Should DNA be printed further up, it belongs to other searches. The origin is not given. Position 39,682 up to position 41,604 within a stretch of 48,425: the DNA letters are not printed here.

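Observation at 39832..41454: Cro/YdaS-like HTH ORF reads in frame into crotonyl-CoA carboxylase/reductase with no stop codon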

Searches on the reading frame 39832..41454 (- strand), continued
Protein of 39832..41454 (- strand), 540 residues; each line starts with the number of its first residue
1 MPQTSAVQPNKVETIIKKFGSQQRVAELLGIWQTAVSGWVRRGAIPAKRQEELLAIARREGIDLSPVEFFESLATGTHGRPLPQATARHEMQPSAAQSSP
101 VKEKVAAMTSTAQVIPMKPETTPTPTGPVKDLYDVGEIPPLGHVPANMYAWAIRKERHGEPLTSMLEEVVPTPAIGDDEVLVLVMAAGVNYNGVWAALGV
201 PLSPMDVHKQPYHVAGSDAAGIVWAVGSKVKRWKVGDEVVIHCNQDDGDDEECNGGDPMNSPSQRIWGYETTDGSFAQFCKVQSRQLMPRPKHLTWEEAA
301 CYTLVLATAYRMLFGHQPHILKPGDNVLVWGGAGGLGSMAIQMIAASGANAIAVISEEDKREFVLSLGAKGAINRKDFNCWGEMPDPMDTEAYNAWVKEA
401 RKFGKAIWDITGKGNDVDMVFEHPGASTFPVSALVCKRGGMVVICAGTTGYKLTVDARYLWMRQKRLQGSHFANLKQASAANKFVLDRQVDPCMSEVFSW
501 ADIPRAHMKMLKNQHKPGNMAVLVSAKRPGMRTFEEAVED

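Call 43: find_homologous_proteins(query=window:39832-41454:-, max_evalue=1e-30)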
Query window:39832-41454:- (540 aa): 7999 proteins with E <= 1e-30 among 8000 candidates; the best 120 are listed.
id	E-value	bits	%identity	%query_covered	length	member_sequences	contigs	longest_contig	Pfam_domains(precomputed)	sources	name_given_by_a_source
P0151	0.0e+0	1256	100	100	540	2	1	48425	PF14549.13,PF00107.33,PF15943.12,PF08240.18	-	-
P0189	0.0e+0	1157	92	99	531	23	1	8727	PF14549.13,PF00107.33,PF15943.12,PF13602.13,PF08240.18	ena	-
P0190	0.0e+0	1119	89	99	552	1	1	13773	PF14549.13,PF00107.33,PF15943.12,PF08240.18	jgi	jgi:crotonyl-CoA carboxylase/reductase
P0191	0.0e+0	1085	85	99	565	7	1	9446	PF14549.13,PF00107.33,PF15943.12,PF08240.18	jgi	jgi:crotonyl-CoA carboxylase/reductase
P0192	0.0e+0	1071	85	99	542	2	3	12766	PF14549.13,PF00107.33,PF15943.12,PF08240.18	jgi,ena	-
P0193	0.0e+0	1036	82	99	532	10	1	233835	PF14549.13,PF00107.33,PF08240.18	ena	-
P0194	0.0e+0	1034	82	98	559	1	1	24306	PF14549.13,PF00107.33,PF15943.12,PF08240.18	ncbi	-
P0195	0.0e+0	1028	83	98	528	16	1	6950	PF14549.13,PF00107.33,PF15943.12,PF08240.18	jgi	jgi:crotonyl-CoA carboxylase/reductase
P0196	0.0e+0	1027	82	99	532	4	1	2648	PF14549.13,PF00107.33,PF08240.18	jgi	-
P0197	0.0e+0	1027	81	100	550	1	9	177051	PF14549.13,PF00107.33,PF15943.12,PF08240.18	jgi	jgi:crotonyl-CoA carboxylase/reductase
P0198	0.0e+0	1025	81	98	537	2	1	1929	PF14549.13,PF00107.33,PF08240.18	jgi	jgi:crotonyl-CoA carboxylase/reductase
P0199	0.0e+0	1023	81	99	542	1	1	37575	PF14549.13,PF00107.33,PF08240.18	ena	-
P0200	0.0e+0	1019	83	98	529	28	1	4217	PF14549.13,PF00107.33,PF15943.12,PF08240.18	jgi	jgi:crotonyl-CoA carboxylase/reductase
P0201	0.0e+0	1018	82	98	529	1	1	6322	PF14549.13,PF00107.33,PF08240.18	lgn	-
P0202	0.0e+0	1017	83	98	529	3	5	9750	PF14549.13,PF00107.33,PF15943.12,PF08240.18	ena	-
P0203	0.0e+0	1009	80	98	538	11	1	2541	PF14549.13,PF00107.33,PF15943.12,PF08240.18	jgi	jgi:crotonyl-CoA carboxylase/reductase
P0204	1.3e-298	1009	82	98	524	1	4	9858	PF14549.13,PF00107.33,PF15943.12,PF08240.18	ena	-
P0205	1.4e-297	1006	80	98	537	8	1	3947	PF14549.13,PF00107.33,PF08240.18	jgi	jgi:crotonyl-CoA carboxylase/reductase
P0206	3.3e-296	1001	81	98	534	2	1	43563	PF14549.13,PF00107.33,PF15943.12,PF08240.18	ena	-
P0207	6.8e-295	997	80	99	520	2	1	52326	PF14549.13,PF00107.33,PF08240.18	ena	-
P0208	1.9e-294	995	80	98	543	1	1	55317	PF14549.13,PF00107.33,PF08240.18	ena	-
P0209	1.9e-294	995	80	99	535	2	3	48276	PF14549.13,PF00107.33,PF15943.12,PF13602.13,PF08240.18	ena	-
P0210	8.4e-294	993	81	98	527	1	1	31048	PF14549.13,PF00107.33,PF08240.18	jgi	jgi:crotonyl-CoA carboxylase/reductase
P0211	1.7e-293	992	80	98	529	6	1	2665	PF14549.13,PF00107.33,PF08240.18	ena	-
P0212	3.2e-293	991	80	98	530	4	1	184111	PF14549.13,PF00107.33,PF15943.12,PF08240.18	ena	-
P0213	1.3e-292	989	81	98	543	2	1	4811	PF14549.13,PF00107.33,PF15943.12,PF08240.18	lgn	-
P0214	1.6e-292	989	80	98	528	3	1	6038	PF14549.13,PF00107.33,PF15943.12,PF08240.18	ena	-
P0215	3.5e-292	988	78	98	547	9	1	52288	PF14549.13,PF00107.33,PF15943.12,PF08240.18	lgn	-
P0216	3.8e-292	988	81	98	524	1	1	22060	PF14549.13,PF00107.33,PF15943.12,PF08240.18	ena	-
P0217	1.0e-291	986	79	98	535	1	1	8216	PF14549.13,PF00107.33,PF08240.18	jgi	jgi:crotonyl-CoA carboxylase/reductase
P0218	3.7e-290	981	79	98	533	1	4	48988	PF14549.13,PF00107.33,PF08240.18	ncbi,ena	-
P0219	5.7e-290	981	80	98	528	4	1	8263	PF14549.13,PF00107.33,PF15943.12,PF08240.18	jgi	jgi:crotonyl-CoA carboxylase/reductase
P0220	7.2e-290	980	77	99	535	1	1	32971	PF14549.13,PF00107.33,PF15943.12,PF08240.18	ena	-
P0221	9.6e-290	980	80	98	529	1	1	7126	PF14549.13,PF00107.33,PF15943.12,PF08240.18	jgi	-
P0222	2.9e-289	978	78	98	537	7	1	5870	PF14549.13,PF00107.33,PF15943.12,PF08240.18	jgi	jgi:crotonyl-CoA carboxylase/reductase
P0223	5.1e-289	977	78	98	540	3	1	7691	PF14549.13,PF00107.33,PF08240.18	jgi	jgi:crotonyl-CoA carboxylase/reductase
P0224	7.3e-289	977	77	98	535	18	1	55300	PF14549.13,PF00107.33,PF15943.12,PF13602.13,PF08240.18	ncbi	-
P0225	1.0e-288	976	78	98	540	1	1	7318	PF14549.13,PF00107.33,PF08240.18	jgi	jgi:crotonyl-CoA carboxylase/reductase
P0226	1.4e-288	976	78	98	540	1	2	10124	PF14549.13,PF00107.33,PF08240.18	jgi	jgi:crotonyl-CoA carboxylase/reductase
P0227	7.0e-288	974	79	98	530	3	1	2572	PF14549.13,PF00107.33,PF15943.12,PF08240.18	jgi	jgi:crotonyl-CoA carboxylase/reductase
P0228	1.4e-287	973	79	98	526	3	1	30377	PF14549.13,PF00107.33,PF15943.12,PF08240.18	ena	-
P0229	1.9e-287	972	79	98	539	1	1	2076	PF14549.13,PF00107.33,PF15943.12,PF08240.18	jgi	jgi:crotonyl-CoA carboxylase/reductase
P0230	4.5e-287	971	79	98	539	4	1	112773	PF14549.13,PF00107.33,PF15943.12,PF08240.18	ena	-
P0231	5.9e-287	971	79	98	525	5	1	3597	PF14549.13,PF00107.33,PF08240.18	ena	-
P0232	6.9e-287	970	77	98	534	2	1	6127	PF14549.13,PF00107.33,PF15943.12,PF13602.13,PF08240.18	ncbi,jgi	-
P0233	5.1e-286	967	78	100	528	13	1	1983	PF14549.13,PF00107.33,PF08240.18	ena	-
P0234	4.6e-285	964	79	98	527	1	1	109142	PF14549.13,PF00107.33,PF15943.12,PF08240.18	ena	-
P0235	1.5e-284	963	77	98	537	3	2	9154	PF14549.13,PF00107.33,PF15943.12,PF08240.18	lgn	-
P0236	4.7e-284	961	79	98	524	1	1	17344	PF14549.13,PF00107.33,PF15943.12,PF08240.18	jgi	jgi:crotonyl-CoA carboxylase/reductase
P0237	5.4e-284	961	77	98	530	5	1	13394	PF14549.13,PF00107.33,PF13602.13,PF08240.18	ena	-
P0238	1.3e-283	960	76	98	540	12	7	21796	PF14549.13,PF00107.33,PF08240.18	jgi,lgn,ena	jgi:crotonyl-CoA carboxylase/reductase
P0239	1.1e-281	953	77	98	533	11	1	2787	PF14549.13,PF00107.33,PF08240.18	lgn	-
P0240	3.4e-281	952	76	98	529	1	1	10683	PF14549.13,PF00107.33,PF15943.12,PF08240.18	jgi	jgi:crotonyl-CoA carboxylase/reductase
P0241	6.5e-280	947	77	98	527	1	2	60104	PF14549.13,PF00107.33,PF15943.12,PF13602.13,PF08240.18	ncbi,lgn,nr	ncbi:Crotonyl-CoA reductase [bacterium HR40]|nr:Crotonyl-CoA reductase [bacterium HR40]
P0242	9.4e-280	947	76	99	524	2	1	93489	PF14549.13,PF00107.33,PF15943.12,PF13602.13,PF08240.18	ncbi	ncbi:MAG: crotonyl-CoA carboxylase/reductase [Geminicoccaceae bacterium]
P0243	7.2e-279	944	76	98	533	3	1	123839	PF14549.13,PF00107.33,PF15943.12,PF08240.18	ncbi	-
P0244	2.6e-278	942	75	98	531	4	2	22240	PF14549.13,PF00107.33,PF15943.12,PF08240.18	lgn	-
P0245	2.7e-277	939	75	98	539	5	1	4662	PF14549.13,PF00107.33,PF15943.12,PF13602.13,PF08240.18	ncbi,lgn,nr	ncbi:Crotonyl-CoA reductase [bacterium HR39]|nr:Crotonyl-CoA reductase [bacterium HR39]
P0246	8.1e-277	937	76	98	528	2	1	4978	PF14549.13,PF00107.33,PF15943.12,PF13602.13,PF08240.18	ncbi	-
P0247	1.6e-275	933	76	98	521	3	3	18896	PF14549.13,PF00107.33,PF15943.12,PF13602.13,PF08240.18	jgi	jgi:crotonyl-CoA carboxylase/reductase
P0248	8.5e-272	921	73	98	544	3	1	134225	PF14549.13,PF00107.33,PF13602.13,PF08240.18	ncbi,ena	-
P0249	9.3e-272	920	73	98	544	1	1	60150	PF14549.13,PF00107.33,PF15943.12,PF13602.13,PF08240.18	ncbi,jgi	jgi:crotonyl-CoA carboxylase/reductase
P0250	9.3e-272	920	74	98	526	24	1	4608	PF14549.13,PF00107.33,PF15943.12,PF13602.13,PF08240.18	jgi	-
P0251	9.3e-271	917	74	98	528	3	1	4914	PF14549.13,PF00107.33,PF13602.13,PF08240.18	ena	-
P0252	1.6e-270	916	75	98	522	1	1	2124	PF14549.13,PF00107.33,PF15943.12,PF13602.13,PF08240.18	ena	-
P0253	2.3e-270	916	73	98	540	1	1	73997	PF14549.13,PF00107.33,PF13602.13,PF08240.18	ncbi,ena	-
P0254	3.7e-270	915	73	98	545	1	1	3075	PF14549.13,PF00107.33,PF15943.12,PF13602.13,PF08240.18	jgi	jgi:crotonyl-CoA carboxylase/reductase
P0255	8.7e-270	914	72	99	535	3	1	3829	PF14549.13,PF00107.33,PF15943.12,PF13602.13,PF08240.18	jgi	jgi:crotonyl-CoA carboxylase/reductase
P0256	2.7e-269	912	73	98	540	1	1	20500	PF14549.13,PF00107.33,PF13602.13,PF08240.18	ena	-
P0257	2.8e-269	912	73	98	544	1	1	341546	PF14549.13,PF00107.33,PF13602.13,PF08240.18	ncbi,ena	-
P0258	2.9e-269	912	74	98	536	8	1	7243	PF14549.13,PF00107.33,PF15943.12,PF13602.13,PF08240.18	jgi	jgi:crotonyl-CoA carboxylase/reductase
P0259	3.4e-269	912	74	98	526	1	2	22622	PF14549.13,PF00107.33,PF15943.12,PF13602.13,PF08240.18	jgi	-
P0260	4.6e-269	912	73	98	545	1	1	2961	PF14549.13,PF00107.33,PF15943.12,PF13602.13,PF08240.18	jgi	jgi:crotonyl-CoA carboxylase/reductase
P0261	8.5e-269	911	73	98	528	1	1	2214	PF14549.13,PF00107.33,PF15943.12,PF13602.13,PF08240.18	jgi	jgi:crotonyl-CoA carboxylase/reductase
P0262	9.9e-269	910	73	98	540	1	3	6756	PF14549.13,PF00107.33,PF13602.13,PF08240.18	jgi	jgi:crotonyl-CoA carboxylase/reductase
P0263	1.6e-268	910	73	98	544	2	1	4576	PF14549.13,PF00107.33,PF13602.13,PF08240.18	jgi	jgi:crotonyl-CoA carboxylase/reductase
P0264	1.8e-268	910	75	98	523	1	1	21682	PF14549.13,PF00107.33,PF15943.12,PF08240.18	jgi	jgi:crotonyl-CoA carboxylase/reductase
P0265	5.8e-268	908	73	98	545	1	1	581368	PF14549.13,PF00107.33,PF13602.13,PF08240.18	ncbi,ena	-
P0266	6.0e-268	908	71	99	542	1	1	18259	PF14549.13,PF00107.33,PF15943.12,PF13602.13,PF08240.18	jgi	jgi:crotonyl-CoA carboxylase/reductase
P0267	1.6e-266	903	75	98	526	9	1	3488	PF14549.13,PF00107.33,PF15943.12,PF13602.13,PF08240.18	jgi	-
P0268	4.7e-266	902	73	98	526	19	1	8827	PF14549.13,PF00107.33,PF15943.12,PF13602.13,PF08240.18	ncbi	-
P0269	5.8e-266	901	74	98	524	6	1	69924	PF14549.13,PF00107.33,PF15943.12,PF13602.13,PF08240.18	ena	-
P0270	7.8e-266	901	74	97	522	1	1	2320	PF14549.13,PF00107.33,PF15943.12,PF13602.13,PF08240.18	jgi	jgi:crotonyl-CoA carboxylase/reductase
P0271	8.5e-266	901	74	98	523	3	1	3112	PF14549.13,PF00107.33,PF13602.13,PF08240.18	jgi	jgi:crotonyl-CoA carboxylase/reductase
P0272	1.1e-265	900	74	98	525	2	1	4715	PF14549.13,PF00107.33,PF15943.12,PF13602.13,PF08240.18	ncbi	-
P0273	1.5e-265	900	71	98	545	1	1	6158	PF14549.13,PF00107.33,PF15943.12,PF13602.13,PF08240.18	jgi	jgi:crotonyl-CoA carboxylase/reductase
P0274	2.4e-265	899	71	98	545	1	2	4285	PF14549.13,PF00107.33,PF15943.12,PF13602.13,PF08240.18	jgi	jgi:crotonyl-CoA carboxylase/reductase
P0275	4.6e-265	898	74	98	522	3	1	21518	PF14549.13,PF00107.33,PF15943.12,PF13602.13,PF08240.18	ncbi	-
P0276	4.7e-265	898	71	98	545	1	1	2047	PF14549.13,PF00107.33,PF15943.12,PF13602.13,PF08240.18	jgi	jgi:crotonyl-CoA carboxylase/reductase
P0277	5.2e-265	898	72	98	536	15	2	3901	PF14549.13,PF00107.33,PF15943.12,PF13602.13,PF08240.18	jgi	jgi:crotonyl-CoA carboxylase/reductase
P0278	8.1e-265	897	74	97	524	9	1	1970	PF14549.13,PF00107.33,PF15943.12,PF13602.13,PF08240.18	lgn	-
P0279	8.4e-265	897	69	99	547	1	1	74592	PF14549.13,PF00107.33,PF15943.12,PF13602.13,PF08240.18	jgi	jgi:crotonyl-CoA carboxylase/reductase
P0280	1.2e-264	897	74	98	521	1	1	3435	PF14549.13,PF00107.33,PF15943.12,PF13602.13,PF08240.18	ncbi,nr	ncbi:MAG: crotonyl-CoA carboxylase/reductase [Rhizobiales bacterium]|nr:crotonyl-CoA carboxylase/red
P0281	1.3e-264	897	72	100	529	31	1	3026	PF14549.13,PF00107.33,PF13602.13,PF08240.18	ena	-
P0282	2.3e-264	896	72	98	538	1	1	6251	PF14549.13,PF00107.33,PF15943.12,PF13602.13,PF08240.18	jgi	jgi:crotonyl-CoA carboxylase/reductase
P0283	2.4e-264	896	71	98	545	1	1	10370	PF14549.13,PF00107.33,PF15943.12,PF13602.13,PF08240.18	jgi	jgi:crotonyl-CoA carboxylase/reductase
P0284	2.8e-264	896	74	98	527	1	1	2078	PF14549.13,PF00107.33,PF15943.12,PF13602.13,PF08240.18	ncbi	-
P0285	3.5e-264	895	71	98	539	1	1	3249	PF14549.13,PF00107.33,PF15943.12,PF13602.13,PF08240.18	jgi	jgi:crotonyl-CoA carboxylase/reductase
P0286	3.9e-264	895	73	98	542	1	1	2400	PF14549.13,PF00107.33,PF13602.13,PF08240.18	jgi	jgi:crotonyl-CoA carboxylase/reductase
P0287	5.9e-264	895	72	98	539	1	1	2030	PF14549.13,PF00107.33,PF15943.12,PF13602.13,PF08240.18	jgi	jgi:crotonyl-CoA carboxylase/reductase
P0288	3.9e-263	892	71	98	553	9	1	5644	PF14549.13,PF00107.33,PF15943.12,PF13602.13,PF08240.18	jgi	jgi:crotonyl-CoA carboxylase/reductase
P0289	5.6e-263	891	74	98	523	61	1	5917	PF14549.13,PF00107.33,PF13602.13,PF08240.18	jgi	jgi:crotonyl-CoA carboxylase/reductase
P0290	6.0e-263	891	87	80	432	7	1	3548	PF00107.33,PF08240.18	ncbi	ncbi:MAG: crotonyl-CoA carboxylase/reductase [Geminicoccaceae bacterium]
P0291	8.6e-263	891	72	98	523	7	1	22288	PF14549.13,PF00107.33,PF15943.12,PF13602.13,PF08240.18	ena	-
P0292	2.7e-262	889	72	98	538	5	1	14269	PF14549.13,PF00107.33,PF15943.12,PF13602.13,PF08240.18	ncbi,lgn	-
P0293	3.3e-262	889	70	99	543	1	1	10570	PF14549.13,PF00107.33,PF15943.12,PF13602.13,PF08240.18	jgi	jgi:crotonyl-CoA carboxylase/reductase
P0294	4.0e-262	889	71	98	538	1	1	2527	PF14549.13,PF00107.33,PF15943.12,PF13602.13,PF08240.18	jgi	-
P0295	7.0e-262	888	72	100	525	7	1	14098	PF14549.13,PF00107.33,PF15943.12,PF13602.13,PF08240.18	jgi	jgi:crotonyl-CoA carboxylase/reductase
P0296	7.4e-262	888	72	99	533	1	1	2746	PF14549.13,PF00107.33,PF15943.12,PF13602.13,PF08240.18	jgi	jgi:crotonyl-CoA carboxylase/reductase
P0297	2.8e-261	886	72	98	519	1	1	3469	PF14549.13,PF00107.33,PF15943.12,PF13602.13,PF08240.18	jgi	jgi:crotonyl-CoA carboxylase/reductase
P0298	9.0e-261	884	73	98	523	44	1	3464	PF14549.13,PF00107.33,PF15943.12,PF13602.13,PF08240.18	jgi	jgi:crotonyl-CoA carboxylase/reductase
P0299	9.4e-261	884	71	98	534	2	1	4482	PF14549.13,PF00107.33,PF15943.12,PF08240.18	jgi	jgi:crotonyl-CoA carboxylase/reductase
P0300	1.3e-260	884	71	99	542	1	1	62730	PF14549.13,PF00107.33,PF15943.12,PF13602.13,PF08240.18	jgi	jgi:crotonyl-CoA carboxylase/reductase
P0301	2.0e-259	880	70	98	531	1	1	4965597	PF14549.13,PF00107.33,PF15943.12,PF13602.13,PF08240.18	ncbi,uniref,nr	ncbi:crotonyl-CoA carboxylase/reductase [Marinivivus vitaminiproducens]|uniref:crotonyl-CoA carboxyl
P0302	2.0e-259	880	71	98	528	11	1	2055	PF14549.13,PF00107.33,PF08240.18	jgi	jgi:crotonyl-CoA carboxylase/reductase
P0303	2.4e-259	879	72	98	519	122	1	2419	PF14549.13,PF00107.33,PF15943.12,PF13602.13,PF08240.18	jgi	jgi:crotonyl-CoA carboxylase/reductase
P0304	3.3e-259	879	70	98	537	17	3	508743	PF14549.13,PF00107.33,PF15943.12,PF08240.18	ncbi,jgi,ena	jgi:crotonyl-CoA carboxylase/reductase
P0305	3.7e-259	879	72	98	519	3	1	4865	PF14549.13,PF00107.33,PF15943.12,PF13602.13,PF08240.18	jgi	jgi:crotonyl-CoA carboxylase/reductase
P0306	4.9e-259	878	70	99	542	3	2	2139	PF14549.13,PF00107.33,PF15943.12,PF13602.13,PF08240.18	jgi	jgi:crotonyl-CoA carboxylase/reductase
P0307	6.4e-259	878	70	98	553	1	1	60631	PF14549.13,PF00107.33,PF15943.12,PF13602.13,PF08240.18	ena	-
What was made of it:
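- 39832..41454 (-): Single ORF encoding the 540-aa HTH-linker-Ccr fusion (stop TGA at 39832-39834). An alternative start is GTG 41436, which corresponds to the ATG used by most relatives. Call 43 shows more than 115 clusters with PF14549+ADH_N+ADH_zinc_N, 519-565 aa.
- They come from JGI, ENA, NCBI and Logan (call 43). One NCBI annotation uses the short start (P0290, call 43).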

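Call 53: predict_structure(alignment_id=A1)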
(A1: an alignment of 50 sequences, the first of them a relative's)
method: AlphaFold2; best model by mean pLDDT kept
length: 540 residues; sequences in the alignment: 50
mean_pLDDT: 55.3   pTM: 0.39
mean pLDDT of the five models: 55.3, 55.0, 53.9, 51.1, 44.5
residues with pLDDT >= 90: 52; 70-90: 104; 50-70: 102; < 50: 282
segments of 3 or more residues with pLDDT < 50: 1-7, 72-92, 94-99, 101-144, 149-167, 185-219, 242-277, 293-318, 334-337, 446-463, 469-503, 516-540
pLDDT, mean of each block of 10 residues (from residue 1): 47 91 89 82 88 93 87 39 36 38 32 33 38 38 47 45 47 61 46 31 31 36 58 58 37 31 31 45 57 44 37 45 77 54 67 86 80 91 81 90 93 86 66 79 54 43 48 34 35 40 48 47 34 37
secondary structure, 60 per line:
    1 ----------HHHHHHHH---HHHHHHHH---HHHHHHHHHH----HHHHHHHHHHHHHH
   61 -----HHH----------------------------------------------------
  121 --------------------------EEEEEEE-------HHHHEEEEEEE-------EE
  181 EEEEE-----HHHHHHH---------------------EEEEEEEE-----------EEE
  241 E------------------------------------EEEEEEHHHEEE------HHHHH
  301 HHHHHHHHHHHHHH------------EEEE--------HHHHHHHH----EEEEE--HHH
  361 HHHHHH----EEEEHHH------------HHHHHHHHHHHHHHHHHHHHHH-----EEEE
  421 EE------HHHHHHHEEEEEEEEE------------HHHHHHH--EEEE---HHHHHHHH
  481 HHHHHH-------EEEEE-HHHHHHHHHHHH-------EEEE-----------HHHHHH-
elements in order: H11-18 H22-29 H33-42 H47-60 E147-153 H161-164 E165-171 E179-185 H191-197 E219-226 E238-241 E278-283 E287-289 H296-314 E327-330 H339-346 E351-355 H358-366 E371-374 H390-411 E417-422 H429-435 E436-444 H457-463 E466-469 H473-486 E494-498 H500-511 E519-522 H534-539
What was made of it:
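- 41083..41244 (-): Low-complexity linker, probably disordered (residues 71-124). It is variable in length and sequence among relatives but always in frame. It contains a GTHG motif shared by part of the family. Call 53 (pLDDT below 50 for 72-144).
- AF2 gave no confident contact between the HTH and Ccr, and the Ccr part was poorly modelled (call 53).
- Tried and rejected: It says nothing about HTH-Ccr contacts (call 53).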

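Call 60: find_encoding_contigs(protein=P0301, flank=5000, max_places=1)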
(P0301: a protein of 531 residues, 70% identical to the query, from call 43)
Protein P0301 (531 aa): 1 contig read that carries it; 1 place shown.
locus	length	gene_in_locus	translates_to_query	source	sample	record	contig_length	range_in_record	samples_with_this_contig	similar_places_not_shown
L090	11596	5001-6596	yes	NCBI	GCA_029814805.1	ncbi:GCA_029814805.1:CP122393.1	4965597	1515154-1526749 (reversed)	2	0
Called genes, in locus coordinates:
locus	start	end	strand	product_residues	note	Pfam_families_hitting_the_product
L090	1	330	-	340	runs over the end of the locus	PF00691:OmpA (faint)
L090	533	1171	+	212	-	PF01810:LysE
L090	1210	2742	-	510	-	-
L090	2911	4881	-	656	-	PF01642:MM_CoA_mutase, PF02310:B12-binding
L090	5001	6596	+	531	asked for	PF14549:P22_Cro, PF15943:YdaS_toxin (weak), PF08240:ADH_N, PF00107:ADH_zinc_N, PF13602:ADH_zinc_N_2 (weak)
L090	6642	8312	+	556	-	PF02771:Acyl-CoA_dh_N, PF02770:Acyl-CoA_dh_M, PF00441:Acyl-CoA_dh_1, PF08028:Acyl-CoA_dh_2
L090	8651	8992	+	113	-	-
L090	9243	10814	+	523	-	PF00496:SBP_bac_5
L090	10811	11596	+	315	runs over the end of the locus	PF19300:BPD_transp_1_N, PF00528:BPD_transp_1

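Call 61: find_encoding_contigs(protein=P0279, flank=5000, max_places=1)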
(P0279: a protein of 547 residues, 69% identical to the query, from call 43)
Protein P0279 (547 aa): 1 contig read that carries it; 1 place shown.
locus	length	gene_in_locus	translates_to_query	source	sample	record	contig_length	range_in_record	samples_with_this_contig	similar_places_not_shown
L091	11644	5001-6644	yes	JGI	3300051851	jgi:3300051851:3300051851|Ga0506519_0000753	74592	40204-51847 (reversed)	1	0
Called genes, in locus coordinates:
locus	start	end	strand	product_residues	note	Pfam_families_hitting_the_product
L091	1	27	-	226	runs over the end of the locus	PF02230:Abhydrolase_2, PF00561:Abhydrolase_1 (faint), PF01738:DLH (weak), PF00326:Peptidase_S9 (faint)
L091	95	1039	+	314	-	PF00749:tRNA-synt_1c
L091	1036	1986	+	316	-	PF00561:Abhydrolase_1, PF12146:Hydrolase_4, PF12697:Abhydrolase_6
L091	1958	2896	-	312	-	PF01408:GFO_IDH_MocA, PF02894:GFO_IDH_MocA_C (weak), PF22725:GFO_IDH_MocA_C3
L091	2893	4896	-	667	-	PF01642:MM_CoA_mutase, PF02310:B12-binding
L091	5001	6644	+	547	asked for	PF14549:P22_Cro, PF15943:YdaS_toxin (weak), PF08240:ADH_N, PF00107:ADH_zinc_N, PF13602:ADH_zinc_N_2 (faint)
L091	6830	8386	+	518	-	PF02541:Ppx-GppA, PF21697:Ppx_C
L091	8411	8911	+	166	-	PF03167:UDG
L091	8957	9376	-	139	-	-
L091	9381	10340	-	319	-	-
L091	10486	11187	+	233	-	PF00106:adh_short, PF13561:adh_short_C2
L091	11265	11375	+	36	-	-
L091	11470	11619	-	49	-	-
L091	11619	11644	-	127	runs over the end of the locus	PF07366:SnoaL, PF12680:SnoaL_2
